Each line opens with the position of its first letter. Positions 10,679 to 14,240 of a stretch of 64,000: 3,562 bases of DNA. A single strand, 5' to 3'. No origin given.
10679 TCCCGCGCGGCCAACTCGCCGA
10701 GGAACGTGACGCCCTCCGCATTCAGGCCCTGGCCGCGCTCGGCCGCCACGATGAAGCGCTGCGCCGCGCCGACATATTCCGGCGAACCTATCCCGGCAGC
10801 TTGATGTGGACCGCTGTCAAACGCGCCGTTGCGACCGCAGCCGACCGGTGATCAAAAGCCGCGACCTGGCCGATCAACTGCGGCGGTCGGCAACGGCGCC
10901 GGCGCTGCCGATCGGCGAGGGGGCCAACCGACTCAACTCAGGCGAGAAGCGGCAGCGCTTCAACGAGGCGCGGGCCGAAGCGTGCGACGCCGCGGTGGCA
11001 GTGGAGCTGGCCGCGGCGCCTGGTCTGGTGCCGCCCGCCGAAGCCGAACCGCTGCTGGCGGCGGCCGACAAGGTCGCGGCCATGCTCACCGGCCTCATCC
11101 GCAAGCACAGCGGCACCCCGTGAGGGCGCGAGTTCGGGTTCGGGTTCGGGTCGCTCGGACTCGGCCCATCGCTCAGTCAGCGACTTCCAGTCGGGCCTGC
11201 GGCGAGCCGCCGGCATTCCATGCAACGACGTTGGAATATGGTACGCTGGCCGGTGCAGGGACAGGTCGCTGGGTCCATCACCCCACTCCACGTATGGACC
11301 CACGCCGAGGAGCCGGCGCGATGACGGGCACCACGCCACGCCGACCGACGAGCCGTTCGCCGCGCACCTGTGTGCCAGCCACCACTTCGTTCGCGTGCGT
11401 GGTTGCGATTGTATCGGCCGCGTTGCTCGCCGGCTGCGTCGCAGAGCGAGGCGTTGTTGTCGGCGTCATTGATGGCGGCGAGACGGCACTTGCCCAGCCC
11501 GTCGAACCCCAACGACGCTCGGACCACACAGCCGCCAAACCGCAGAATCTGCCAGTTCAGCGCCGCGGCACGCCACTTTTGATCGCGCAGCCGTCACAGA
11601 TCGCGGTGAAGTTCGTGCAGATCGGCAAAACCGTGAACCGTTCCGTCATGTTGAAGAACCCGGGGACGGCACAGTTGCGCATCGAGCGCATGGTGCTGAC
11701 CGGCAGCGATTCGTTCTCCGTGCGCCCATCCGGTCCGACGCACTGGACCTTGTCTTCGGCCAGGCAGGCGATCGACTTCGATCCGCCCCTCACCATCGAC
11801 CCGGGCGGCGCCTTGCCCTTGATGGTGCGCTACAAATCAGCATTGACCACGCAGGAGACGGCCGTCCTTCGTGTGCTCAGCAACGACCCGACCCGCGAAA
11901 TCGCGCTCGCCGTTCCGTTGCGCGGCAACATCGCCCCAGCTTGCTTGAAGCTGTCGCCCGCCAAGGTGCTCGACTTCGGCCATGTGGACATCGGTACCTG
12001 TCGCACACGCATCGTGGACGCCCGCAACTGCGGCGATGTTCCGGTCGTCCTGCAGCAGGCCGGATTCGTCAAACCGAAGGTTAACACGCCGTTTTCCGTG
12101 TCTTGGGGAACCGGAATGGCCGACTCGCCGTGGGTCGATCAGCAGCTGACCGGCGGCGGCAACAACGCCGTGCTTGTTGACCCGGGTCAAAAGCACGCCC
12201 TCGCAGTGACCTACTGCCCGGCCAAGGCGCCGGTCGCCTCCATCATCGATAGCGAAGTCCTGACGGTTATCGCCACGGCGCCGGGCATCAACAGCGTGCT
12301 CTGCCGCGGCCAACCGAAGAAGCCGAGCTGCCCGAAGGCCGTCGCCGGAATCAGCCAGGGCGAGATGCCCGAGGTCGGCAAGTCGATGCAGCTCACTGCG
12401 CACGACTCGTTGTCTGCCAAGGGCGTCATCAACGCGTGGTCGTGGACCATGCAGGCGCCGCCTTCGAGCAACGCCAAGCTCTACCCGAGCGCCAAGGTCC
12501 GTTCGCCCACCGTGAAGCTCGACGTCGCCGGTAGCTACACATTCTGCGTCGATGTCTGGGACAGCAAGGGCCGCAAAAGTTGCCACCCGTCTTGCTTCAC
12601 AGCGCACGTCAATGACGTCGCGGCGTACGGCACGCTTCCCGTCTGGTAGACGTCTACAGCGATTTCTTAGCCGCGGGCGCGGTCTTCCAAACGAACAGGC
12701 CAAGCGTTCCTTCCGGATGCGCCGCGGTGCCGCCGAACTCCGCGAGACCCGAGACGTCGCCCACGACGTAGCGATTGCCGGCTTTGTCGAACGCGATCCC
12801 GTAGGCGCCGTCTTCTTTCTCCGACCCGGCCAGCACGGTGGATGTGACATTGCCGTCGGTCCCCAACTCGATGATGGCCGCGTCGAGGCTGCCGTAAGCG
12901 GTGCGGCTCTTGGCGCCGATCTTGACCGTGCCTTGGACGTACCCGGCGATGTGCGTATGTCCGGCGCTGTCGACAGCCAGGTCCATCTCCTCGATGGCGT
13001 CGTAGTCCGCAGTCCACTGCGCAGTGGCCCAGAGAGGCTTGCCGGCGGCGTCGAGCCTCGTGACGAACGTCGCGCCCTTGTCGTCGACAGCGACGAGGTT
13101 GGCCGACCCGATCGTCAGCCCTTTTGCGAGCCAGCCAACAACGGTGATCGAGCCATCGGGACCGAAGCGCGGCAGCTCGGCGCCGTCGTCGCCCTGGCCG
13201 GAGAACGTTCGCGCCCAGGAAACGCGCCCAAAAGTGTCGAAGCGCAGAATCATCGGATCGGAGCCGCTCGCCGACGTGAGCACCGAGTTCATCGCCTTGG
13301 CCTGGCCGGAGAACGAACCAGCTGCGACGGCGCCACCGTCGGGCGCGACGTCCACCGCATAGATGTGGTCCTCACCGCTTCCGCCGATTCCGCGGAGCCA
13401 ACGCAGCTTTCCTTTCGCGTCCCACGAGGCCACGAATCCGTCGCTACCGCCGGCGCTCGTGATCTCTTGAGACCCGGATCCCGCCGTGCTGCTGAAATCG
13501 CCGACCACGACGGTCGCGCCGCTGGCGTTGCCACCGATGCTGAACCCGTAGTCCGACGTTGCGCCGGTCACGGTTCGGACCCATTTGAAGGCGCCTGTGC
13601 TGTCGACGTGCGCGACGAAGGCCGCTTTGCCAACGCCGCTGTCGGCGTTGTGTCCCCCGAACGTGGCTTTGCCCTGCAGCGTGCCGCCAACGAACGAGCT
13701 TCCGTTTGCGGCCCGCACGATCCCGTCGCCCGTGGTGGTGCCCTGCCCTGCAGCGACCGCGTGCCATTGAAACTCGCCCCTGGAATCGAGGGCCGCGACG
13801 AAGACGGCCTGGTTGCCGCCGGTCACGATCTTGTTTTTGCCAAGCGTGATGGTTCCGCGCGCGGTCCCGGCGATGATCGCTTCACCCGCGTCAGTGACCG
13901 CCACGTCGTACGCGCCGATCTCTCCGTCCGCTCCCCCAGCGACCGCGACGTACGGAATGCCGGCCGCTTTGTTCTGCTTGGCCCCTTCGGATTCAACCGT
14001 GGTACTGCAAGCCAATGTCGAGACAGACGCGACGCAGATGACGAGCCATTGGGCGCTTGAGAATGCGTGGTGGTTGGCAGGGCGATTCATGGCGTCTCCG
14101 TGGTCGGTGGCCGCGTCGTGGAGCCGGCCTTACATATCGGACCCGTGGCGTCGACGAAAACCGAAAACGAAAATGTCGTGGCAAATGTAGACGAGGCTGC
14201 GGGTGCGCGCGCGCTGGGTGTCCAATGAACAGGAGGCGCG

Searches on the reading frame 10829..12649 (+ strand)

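Call 6: search_protein_families(library=pfam, proteins=[window:10829-12649:+], max_evalue=0.1)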
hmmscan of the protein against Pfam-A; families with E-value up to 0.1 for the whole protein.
window:10829-12649:+ (606 aa): 5 families
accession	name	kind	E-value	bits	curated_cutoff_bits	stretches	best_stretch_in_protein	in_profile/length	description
PF15780.11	ASH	-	2.5e-07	31.2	27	0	376-426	9-57/98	Abnormal spindle-like microcephaly-assoc'd, ASPM-SPD-2-Hydin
PF22073.2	Cep192_D4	-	2.1e-05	25.1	35.5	1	253-366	6-109/112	Cep192 domain 4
PF22067.2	Cep192_D3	-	0.00025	21.5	27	1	264-301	14-51/99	Cep192 domain 3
PF22544.2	HYDIN_VesB_CFA65-like_Ig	-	0.00066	20.3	25.5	0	262-354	14-89/100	HYDIN/CFA65/VesB-like, Ig-like domain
PF22352.2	K319L-like_PKD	-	0.0012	19.2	27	1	518-583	12-75/84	K319L-like, PKD domain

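Call 7: search_protein_families(library=ncbifam, proteins=[window:10829-12649:+], max_evalue=0.1)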
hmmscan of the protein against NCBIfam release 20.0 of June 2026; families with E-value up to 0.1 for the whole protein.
window:10829-12649:+ (606 aa): 1 family
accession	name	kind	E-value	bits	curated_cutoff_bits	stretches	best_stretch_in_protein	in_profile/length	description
NF012200.0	choice_anch_D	domain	2.9e-09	37.4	45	1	254-354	18-106/108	choice-of-anchor D domain-containing protein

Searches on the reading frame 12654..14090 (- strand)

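Call 6: search_protein_families(library=pfam, proteins=[window:12654-14090:-], max_evalue=0.1)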
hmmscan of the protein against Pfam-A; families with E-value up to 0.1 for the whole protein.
window:12654-14090:- (478 aa): 1 family
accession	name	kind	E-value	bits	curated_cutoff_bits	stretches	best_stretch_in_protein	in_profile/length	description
PF06739.17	SBBP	-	0.041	14.3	20.5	1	420-445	6-31/38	Beta-propeller repeat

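Call 7: search_protein_families(library=ncbifam, proteins=[window:12654-14090:-], max_evalue=0.1)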
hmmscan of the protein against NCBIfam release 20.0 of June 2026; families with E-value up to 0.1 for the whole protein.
window:12654-14090:- (478 aa): 2 families
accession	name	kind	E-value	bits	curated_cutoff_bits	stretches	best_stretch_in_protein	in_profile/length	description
NF047494.1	Lepto_SBBP_lipo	equivalog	4.7e-17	61.8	400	2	52-297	123-358/466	SBBP repeat beta-propeller lipoprotein, LipL53 family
NF053835.1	PDIAV_lipo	equivalog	0.048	13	90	0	364-440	197-269/458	PDIAV motif-containing lipoprotein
